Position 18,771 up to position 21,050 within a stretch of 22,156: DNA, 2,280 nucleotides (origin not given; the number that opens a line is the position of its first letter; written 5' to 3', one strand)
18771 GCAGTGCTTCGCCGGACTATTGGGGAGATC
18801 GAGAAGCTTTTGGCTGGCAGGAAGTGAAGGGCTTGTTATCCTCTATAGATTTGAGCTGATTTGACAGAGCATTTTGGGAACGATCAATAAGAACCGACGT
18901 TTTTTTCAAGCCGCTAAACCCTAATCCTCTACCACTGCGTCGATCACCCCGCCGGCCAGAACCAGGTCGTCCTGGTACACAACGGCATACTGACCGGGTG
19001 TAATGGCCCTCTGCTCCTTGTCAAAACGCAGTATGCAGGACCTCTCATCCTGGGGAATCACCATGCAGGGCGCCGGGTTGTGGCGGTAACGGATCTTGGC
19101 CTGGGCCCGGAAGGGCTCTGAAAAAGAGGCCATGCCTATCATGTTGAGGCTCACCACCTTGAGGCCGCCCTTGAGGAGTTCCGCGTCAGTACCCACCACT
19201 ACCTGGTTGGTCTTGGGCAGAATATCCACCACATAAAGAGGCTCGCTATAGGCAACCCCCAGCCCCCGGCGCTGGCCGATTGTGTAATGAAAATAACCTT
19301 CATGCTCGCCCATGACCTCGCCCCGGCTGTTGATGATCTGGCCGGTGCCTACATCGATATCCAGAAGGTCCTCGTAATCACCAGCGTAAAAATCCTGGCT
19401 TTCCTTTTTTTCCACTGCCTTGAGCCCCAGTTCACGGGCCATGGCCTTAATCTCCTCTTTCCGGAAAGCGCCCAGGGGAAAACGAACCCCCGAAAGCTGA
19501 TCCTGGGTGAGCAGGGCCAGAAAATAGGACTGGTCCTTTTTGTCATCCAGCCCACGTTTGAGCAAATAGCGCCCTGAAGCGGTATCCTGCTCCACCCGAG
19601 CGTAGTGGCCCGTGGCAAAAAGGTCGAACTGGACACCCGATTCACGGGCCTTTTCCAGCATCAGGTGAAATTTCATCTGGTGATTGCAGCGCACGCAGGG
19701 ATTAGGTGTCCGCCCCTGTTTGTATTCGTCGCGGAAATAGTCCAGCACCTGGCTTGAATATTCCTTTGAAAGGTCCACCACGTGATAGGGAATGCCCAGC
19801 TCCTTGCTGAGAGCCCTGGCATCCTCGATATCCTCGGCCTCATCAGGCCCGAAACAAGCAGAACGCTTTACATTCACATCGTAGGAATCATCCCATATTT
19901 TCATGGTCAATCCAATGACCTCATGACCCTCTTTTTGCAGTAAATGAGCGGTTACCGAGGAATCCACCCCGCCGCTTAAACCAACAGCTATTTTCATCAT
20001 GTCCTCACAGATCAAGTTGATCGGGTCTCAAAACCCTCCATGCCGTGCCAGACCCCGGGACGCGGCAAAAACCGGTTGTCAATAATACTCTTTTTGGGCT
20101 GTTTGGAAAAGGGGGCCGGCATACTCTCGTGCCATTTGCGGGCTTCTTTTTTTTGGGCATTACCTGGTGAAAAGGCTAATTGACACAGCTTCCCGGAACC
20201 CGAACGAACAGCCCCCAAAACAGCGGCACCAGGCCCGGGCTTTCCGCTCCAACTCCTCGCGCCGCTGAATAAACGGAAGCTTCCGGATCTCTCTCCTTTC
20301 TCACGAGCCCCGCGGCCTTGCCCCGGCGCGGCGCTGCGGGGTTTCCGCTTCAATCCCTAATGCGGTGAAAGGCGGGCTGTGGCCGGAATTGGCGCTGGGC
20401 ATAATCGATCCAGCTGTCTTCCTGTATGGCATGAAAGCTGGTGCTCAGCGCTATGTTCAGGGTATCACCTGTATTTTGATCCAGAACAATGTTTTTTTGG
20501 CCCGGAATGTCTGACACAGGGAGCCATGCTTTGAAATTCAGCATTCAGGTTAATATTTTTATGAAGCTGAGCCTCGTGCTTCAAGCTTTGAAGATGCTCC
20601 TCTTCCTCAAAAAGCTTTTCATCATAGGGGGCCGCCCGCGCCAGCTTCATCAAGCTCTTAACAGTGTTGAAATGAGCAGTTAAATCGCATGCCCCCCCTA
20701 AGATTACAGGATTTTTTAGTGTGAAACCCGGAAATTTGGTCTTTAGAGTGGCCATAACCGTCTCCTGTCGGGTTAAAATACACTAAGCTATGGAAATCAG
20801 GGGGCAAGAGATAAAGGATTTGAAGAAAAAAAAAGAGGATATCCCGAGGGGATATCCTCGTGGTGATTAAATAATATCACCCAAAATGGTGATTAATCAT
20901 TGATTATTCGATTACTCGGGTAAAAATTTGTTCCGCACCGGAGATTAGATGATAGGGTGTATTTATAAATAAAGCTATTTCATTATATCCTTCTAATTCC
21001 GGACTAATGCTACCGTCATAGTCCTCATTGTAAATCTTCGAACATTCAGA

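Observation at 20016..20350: GC-rich non-coding island immediately upstream of mnmA: candidate structured ncRNA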

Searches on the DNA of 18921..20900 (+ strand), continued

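Call 87: search_with_rna_model(model_id=R2, sources=[L069, L062, L091, L092, L093, L094, L095, L096, L097, L098, L099, L100, L101, L102, L103, L104, L105, L106, L107, L108, L109, L110, L111, L112, L113, L114, L115, L116, L117, L118, L119, L120, L121, L122, L123, L124, L125, L126, L127, L128, L129, L130, L131, L132, L133, L134, L135, L136, L137, L138, L139, L140, L141, L142, L143, L144, L145, L146, L147, L148, L149, L150, L151, L152, L153, L154, L155, L156, L157, L158, L159, L160], max_evalue=10, show_alignments=3)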
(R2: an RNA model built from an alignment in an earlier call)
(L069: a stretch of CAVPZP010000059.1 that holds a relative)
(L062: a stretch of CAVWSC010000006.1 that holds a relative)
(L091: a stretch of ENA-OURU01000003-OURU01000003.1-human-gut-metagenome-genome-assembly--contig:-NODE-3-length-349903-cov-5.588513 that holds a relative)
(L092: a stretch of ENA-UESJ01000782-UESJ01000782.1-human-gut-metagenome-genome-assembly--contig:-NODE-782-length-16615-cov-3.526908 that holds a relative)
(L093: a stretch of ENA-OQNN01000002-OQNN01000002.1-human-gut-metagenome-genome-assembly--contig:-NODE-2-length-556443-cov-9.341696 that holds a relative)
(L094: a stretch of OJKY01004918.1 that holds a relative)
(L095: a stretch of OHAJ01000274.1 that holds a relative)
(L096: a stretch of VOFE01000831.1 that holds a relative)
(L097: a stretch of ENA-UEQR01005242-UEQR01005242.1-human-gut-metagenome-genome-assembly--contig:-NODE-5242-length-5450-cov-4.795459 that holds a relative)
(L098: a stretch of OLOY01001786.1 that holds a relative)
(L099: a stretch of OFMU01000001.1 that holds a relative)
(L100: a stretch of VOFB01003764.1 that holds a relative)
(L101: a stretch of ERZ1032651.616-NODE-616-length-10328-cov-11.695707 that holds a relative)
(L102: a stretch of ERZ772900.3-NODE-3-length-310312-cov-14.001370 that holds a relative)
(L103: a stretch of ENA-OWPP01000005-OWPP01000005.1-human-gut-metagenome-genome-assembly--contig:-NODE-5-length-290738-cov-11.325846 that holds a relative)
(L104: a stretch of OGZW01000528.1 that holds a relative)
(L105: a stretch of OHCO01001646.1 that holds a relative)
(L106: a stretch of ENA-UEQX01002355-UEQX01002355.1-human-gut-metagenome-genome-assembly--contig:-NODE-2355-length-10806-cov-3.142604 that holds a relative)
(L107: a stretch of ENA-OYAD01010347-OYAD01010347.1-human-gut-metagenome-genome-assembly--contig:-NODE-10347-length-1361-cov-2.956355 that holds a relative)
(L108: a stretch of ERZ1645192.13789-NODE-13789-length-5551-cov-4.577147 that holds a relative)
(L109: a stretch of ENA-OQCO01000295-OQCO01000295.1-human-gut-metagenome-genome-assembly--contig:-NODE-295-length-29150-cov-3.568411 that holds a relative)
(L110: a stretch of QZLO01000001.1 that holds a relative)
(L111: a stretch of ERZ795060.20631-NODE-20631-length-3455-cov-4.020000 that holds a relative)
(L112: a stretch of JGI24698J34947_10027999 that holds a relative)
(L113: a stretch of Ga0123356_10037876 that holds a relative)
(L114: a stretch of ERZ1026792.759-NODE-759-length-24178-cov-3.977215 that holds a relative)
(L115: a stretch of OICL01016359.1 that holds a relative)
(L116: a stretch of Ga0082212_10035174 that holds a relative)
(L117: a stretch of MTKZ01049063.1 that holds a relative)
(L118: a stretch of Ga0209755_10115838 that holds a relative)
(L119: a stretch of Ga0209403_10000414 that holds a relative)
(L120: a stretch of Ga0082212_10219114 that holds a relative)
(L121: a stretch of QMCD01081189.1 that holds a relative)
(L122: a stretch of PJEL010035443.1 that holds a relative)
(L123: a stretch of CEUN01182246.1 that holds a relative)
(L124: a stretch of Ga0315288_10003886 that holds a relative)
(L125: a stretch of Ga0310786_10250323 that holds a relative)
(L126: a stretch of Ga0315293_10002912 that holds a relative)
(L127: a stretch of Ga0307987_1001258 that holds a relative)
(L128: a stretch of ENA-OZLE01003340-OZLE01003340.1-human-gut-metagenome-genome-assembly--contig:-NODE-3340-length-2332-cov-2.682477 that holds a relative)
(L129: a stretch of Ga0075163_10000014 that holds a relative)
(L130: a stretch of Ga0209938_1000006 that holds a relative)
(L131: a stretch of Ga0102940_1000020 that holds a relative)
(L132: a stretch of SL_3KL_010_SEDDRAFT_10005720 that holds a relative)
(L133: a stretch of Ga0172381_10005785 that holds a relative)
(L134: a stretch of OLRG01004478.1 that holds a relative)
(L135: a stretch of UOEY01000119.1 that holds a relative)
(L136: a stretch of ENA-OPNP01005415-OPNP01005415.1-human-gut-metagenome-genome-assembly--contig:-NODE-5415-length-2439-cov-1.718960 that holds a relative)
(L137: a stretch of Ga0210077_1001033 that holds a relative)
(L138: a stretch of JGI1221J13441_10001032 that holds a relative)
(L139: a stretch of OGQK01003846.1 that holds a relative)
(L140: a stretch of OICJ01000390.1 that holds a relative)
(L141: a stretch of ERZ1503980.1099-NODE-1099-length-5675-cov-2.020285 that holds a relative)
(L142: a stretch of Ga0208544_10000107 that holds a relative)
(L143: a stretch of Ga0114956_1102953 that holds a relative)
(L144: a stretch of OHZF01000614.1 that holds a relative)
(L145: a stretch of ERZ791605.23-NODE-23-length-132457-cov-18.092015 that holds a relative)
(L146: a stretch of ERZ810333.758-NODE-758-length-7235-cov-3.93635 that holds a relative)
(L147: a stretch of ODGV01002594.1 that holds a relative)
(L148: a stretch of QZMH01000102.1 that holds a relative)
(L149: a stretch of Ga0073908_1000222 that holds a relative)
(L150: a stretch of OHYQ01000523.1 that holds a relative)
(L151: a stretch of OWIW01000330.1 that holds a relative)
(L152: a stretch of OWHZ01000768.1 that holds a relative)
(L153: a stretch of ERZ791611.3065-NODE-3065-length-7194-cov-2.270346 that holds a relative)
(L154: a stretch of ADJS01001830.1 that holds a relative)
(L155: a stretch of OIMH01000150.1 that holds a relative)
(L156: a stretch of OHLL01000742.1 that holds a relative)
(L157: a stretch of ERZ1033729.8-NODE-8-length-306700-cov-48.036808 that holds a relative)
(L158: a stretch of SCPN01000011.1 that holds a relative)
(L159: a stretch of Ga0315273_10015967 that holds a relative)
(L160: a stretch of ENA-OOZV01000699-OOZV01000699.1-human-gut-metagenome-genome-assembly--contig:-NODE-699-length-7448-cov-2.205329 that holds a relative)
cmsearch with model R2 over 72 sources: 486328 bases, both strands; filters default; matches with E-value up to 10: 3.
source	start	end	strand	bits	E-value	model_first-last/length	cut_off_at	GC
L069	6836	6935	+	23.6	0.0041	1-85/85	no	0.66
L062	3840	3923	-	13.9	1.5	1-85/85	no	0.7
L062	1099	1187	+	13.6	1.9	1-85/85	no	0.65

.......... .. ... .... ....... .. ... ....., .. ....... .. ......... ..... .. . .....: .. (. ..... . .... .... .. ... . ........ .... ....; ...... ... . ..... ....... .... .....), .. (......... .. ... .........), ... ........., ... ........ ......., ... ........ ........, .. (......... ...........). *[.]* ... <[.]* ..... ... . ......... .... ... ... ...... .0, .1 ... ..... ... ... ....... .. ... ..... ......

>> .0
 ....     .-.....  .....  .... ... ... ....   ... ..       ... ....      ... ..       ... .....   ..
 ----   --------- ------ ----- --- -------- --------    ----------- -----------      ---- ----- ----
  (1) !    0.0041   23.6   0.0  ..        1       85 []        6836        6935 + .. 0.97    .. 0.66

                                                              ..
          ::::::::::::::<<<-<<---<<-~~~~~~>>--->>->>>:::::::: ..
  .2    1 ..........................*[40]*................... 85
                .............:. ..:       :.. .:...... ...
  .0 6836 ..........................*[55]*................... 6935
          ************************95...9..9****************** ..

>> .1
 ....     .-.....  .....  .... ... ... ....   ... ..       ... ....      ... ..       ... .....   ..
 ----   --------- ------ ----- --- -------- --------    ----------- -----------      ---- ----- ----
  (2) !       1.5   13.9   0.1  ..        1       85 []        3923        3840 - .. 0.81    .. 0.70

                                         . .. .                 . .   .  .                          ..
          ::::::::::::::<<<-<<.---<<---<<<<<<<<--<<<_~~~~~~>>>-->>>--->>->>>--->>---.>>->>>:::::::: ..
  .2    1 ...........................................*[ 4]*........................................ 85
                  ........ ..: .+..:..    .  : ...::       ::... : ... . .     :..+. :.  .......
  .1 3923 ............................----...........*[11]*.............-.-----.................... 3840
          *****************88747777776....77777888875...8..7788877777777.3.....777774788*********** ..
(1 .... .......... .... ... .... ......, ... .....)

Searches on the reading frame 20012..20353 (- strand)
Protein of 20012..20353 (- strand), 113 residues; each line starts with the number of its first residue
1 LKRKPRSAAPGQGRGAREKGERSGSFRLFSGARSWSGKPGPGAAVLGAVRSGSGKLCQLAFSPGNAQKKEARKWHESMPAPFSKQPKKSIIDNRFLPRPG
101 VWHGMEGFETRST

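Call 13: search_protein_families(library=pfam, proteins=[window:20012-20353:-], max_evalue=0.01)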
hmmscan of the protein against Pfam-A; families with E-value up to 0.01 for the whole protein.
window:20012-20353:- (113 aa): 0 families

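Call 51: search_protein_representatives(protein=window:20015-20353:-)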
Query: 113 residues. Proteins with E-value up to 0.001 (for the whole library): 1; up to 1e-10: 1; up to 1e-30: 1. The best 1 are listed.
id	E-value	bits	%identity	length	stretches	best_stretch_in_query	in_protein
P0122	2.1e-68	244.3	100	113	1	1-113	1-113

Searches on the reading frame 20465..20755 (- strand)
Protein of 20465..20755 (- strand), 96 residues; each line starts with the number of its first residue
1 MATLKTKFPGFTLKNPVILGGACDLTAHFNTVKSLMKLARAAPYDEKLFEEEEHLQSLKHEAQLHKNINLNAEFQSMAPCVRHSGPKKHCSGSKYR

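Call 13: search_protein_families(library=pfam, proteins=[window:20465-20755:-], max_evalue=0.01)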
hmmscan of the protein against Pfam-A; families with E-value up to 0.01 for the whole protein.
window:20465-20755:- (96 aa): 0 families

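Call 26: find_homologous_proteins(query=window:20465-20755:-, max_evalue=1)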
Query window:20465-20755:- (96 aa): 1 proteins with E <= 1 among 2 candidates.
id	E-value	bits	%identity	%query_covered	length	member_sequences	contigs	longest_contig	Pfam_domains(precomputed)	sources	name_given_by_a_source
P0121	8.6e-59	213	100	100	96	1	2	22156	-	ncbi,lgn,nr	ncbi:MAG: hypothetical protein JXR70_01430 [Spirochaetales bacterium]|nr:hypothetical protein [Spiro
